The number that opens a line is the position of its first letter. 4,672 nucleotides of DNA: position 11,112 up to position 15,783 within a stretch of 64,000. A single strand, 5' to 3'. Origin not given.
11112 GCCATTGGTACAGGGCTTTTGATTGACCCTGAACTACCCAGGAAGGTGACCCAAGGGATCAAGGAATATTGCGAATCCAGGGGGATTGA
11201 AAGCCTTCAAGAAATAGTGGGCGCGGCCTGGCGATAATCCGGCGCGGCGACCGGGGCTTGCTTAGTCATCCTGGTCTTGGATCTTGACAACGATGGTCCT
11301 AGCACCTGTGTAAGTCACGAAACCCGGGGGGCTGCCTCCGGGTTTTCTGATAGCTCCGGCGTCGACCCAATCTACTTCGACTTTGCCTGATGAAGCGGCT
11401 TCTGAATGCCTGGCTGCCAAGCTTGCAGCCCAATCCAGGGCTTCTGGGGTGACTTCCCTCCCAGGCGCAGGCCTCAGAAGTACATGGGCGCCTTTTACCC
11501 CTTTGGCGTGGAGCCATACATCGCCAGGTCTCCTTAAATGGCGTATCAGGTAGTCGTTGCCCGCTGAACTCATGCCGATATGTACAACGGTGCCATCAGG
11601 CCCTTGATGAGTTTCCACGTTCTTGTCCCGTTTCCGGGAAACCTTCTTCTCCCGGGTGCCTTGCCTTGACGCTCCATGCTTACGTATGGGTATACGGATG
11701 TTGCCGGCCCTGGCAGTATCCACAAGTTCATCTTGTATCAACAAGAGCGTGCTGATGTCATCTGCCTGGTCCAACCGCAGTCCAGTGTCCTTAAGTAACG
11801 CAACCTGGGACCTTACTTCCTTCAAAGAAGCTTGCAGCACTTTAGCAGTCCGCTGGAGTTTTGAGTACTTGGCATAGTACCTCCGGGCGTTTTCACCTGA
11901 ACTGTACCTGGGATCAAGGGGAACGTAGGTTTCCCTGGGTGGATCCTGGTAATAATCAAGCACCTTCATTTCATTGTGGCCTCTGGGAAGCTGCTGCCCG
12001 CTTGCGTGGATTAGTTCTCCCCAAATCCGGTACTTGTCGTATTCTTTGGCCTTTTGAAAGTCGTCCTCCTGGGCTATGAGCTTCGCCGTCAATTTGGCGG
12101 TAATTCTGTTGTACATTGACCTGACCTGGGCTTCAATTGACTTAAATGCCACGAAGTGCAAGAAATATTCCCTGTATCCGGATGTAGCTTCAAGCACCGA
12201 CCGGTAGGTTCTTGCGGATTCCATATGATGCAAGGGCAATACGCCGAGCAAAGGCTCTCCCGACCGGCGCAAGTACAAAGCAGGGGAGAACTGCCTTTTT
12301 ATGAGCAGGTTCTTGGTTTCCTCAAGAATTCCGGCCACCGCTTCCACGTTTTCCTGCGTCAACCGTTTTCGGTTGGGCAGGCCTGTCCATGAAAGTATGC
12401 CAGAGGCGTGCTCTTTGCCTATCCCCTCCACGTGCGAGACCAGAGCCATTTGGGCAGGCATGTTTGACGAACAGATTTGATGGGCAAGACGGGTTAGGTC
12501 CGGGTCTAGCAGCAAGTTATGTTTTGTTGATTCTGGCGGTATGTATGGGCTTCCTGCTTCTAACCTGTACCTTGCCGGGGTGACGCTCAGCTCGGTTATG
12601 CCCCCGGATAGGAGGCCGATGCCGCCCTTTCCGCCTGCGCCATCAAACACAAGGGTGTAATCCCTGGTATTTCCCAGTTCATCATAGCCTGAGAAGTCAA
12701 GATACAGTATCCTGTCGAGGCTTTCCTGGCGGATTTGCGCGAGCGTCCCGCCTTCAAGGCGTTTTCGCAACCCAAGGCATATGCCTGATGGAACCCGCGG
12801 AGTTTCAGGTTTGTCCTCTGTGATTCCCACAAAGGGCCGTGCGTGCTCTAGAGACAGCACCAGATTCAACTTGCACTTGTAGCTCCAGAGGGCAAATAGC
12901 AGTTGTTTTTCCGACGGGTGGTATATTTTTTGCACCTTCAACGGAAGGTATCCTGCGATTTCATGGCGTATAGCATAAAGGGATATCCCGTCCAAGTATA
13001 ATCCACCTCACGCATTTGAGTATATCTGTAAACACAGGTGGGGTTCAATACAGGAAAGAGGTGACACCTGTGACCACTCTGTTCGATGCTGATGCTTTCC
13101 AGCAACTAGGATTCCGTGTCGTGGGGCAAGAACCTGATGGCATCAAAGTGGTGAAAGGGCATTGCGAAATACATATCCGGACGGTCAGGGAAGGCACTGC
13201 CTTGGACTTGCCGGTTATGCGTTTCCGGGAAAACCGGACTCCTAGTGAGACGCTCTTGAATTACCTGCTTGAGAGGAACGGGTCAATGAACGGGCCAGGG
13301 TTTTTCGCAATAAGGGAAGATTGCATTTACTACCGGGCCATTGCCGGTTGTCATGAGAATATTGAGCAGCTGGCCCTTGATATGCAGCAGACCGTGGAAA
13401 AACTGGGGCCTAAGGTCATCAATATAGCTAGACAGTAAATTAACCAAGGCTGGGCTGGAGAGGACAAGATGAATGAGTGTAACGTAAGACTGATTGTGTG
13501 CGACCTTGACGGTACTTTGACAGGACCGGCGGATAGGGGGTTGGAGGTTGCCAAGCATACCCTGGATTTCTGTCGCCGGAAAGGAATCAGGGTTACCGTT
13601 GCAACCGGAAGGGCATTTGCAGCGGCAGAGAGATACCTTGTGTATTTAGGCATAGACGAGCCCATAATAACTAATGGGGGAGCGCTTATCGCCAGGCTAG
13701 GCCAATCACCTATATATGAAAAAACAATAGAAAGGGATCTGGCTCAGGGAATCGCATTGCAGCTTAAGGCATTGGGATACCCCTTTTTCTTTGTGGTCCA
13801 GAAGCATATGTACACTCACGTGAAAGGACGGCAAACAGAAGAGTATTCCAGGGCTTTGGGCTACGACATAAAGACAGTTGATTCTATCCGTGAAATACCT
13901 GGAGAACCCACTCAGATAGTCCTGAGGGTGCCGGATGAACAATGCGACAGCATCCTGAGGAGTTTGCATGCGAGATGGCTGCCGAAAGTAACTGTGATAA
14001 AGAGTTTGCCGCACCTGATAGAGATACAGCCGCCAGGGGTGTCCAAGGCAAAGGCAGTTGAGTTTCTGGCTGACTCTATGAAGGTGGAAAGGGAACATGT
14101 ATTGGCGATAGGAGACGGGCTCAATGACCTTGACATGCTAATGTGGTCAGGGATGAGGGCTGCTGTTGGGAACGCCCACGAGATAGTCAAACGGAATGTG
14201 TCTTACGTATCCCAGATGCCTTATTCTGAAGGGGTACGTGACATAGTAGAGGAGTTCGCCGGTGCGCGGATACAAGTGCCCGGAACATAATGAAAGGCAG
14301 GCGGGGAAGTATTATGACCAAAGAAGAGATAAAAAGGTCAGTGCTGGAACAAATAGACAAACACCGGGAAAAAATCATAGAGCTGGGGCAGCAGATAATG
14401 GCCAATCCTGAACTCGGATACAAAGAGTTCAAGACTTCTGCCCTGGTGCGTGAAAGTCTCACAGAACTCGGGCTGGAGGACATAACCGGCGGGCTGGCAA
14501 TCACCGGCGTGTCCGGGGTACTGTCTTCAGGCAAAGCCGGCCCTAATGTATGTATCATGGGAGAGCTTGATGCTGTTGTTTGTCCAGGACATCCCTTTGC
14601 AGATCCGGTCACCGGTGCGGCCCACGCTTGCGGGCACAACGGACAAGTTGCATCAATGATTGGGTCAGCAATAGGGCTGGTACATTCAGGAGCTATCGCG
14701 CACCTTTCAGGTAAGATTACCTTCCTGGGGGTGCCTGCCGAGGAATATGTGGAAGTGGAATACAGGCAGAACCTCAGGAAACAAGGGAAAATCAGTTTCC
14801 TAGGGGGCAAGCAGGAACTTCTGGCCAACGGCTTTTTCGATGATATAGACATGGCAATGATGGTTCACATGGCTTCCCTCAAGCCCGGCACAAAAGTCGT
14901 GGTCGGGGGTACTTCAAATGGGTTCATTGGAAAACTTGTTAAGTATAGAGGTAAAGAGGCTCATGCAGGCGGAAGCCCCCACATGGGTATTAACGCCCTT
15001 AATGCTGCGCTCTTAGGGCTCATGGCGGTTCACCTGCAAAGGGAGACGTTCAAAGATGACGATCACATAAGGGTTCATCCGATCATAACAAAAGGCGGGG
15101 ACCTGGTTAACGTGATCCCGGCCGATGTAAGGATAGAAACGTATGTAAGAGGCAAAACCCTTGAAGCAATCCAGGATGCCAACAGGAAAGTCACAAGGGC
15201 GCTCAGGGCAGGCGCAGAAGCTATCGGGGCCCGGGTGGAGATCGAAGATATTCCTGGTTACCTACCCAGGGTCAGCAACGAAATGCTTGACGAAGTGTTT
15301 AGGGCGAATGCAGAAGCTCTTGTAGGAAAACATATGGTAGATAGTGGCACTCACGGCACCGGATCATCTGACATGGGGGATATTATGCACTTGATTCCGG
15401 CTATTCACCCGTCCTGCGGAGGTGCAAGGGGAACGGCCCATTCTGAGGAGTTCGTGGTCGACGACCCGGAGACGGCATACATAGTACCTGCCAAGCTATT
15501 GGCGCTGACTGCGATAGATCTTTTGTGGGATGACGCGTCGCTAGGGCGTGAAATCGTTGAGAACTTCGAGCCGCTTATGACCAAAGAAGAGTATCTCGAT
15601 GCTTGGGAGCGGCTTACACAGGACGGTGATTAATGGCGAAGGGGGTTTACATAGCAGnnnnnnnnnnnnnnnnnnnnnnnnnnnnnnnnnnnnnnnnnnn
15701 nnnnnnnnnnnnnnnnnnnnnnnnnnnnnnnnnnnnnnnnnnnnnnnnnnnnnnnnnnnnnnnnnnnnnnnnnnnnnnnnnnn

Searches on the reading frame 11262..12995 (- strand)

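Call 32: search_protein_families(library=ncbifam, proteins=[window:11262-12995:-], max_evalue=1e-10)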
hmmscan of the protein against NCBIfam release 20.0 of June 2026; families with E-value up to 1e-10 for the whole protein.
window:11262-12995:- (577 aa): 2 families
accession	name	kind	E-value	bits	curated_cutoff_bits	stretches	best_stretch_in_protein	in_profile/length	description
NF038240.1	fibro_bind_EfbA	exception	9.5e-50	169.7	1025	1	2-572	4-557/567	fibronectin-binding protein EfbA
NF041120.1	RqcH_arch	equivalog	1.3e-22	80.4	400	1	4-336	3-325/645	ribosome rescue protein RqcH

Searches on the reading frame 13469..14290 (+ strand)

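Call 32: search_protein_families(library=ncbifam, proteins=[window:13469-14290:+], max_evalue=1e-10)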
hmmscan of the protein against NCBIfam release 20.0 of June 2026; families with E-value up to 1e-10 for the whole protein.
window:13469-14290:+ (273 aa): 12 families
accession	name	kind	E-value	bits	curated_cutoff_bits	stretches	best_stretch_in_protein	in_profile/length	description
TIGR00099.1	Cof-subfamily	subfamily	4.4e-44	151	137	1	8-257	1-253/256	Cof-type HAD-IIB family hydrolase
NF002245.0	PRK01158.1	equivalog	4e-30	104.8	198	1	174-264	140-229/233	phosphoglycolate phosphatase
NF007806.0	PRK10513.1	equivalog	8.7e-30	104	273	1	6-264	3-268/270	sugar-phosphatase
TIGR01487.1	Pglycolate_arch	equivalog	5.9e-25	88.4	122.75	1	184-260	139-215/215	phosphoglycolate phosphatase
NF008213.0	PRK10976.1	equivalog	2.9e-22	79.5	386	1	8-242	4-240/266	sugar/pyridoxal phosphate phosphatase YigL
TIGR01484.1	HAD-SF-IIB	subfamily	1.2e-21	77.7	41.8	1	8-232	1-220/221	HAD-IIB family hydrolase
TIGR01482.1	SPP-subfamily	subfamily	2.7e-20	72.9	107.15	1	184-261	141-219/225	sucrose-phosphate phosphatase subfamily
NF045966.1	YcsE_rel_Pase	equivalog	8e-18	64.8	220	1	5-246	1-245/265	YcsE-related riboflavin metabolism phosphatase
NF007821.0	PRK10530.1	equivalog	1.1e-15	57.6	274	0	184-260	191-267/272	pyridoxal phosphatase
NF011705.0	PRK15126.1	equivalog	2.6e-14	53.2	336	1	7-245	3-241/272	HMP-PP phosphatase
TIGR01486.1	HAD-SF-IIB-MPGP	subfamily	3.9e-14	52.6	164.75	1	8-263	1-256/257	mannosyl-3-phosphoglycerate phosphatase family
TIGR02461.1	osmo_MPG_phos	equivalog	9e-11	42.3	244.35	0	9-73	2-66/227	mannosyl-3-phosphoglycerate phosphatase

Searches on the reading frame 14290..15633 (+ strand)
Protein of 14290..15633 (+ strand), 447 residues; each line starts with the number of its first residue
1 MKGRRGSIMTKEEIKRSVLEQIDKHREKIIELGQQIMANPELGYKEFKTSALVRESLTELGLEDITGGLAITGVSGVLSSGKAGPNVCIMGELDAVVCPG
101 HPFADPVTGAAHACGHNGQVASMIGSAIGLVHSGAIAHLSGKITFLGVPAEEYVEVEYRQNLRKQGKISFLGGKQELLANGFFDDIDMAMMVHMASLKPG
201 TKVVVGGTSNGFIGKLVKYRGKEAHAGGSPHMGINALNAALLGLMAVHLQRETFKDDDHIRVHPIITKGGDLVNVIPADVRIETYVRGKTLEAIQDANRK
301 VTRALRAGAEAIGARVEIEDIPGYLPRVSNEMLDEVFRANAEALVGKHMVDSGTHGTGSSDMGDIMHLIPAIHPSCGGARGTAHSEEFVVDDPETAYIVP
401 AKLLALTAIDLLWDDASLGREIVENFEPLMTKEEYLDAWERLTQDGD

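Call 32: search_protein_families(library=ncbifam, proteins=[window:14290-15633:+], max_evalue=1e-10)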
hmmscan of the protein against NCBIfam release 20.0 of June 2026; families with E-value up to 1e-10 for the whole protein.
window:14290-15633:+ (447 aa): 3 families
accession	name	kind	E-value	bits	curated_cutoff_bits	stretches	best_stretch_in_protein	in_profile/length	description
TIGR01891.1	amidohydrolases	subfamily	4e-56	190.7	153.75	1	30-392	2-360/366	amidohydrolase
NF040868.1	carboxypep_CpsA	equivalog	5.5e-28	97.8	500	1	17-331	3-305/391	carboxypeptidase CpsA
NF038260.1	ectoine_DoeB_2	equivalog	7.6e-18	64.5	550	1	29-354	8-317/378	N(2)-acetyl-L-2,4-diaminobutanoate deacetylase DoeB2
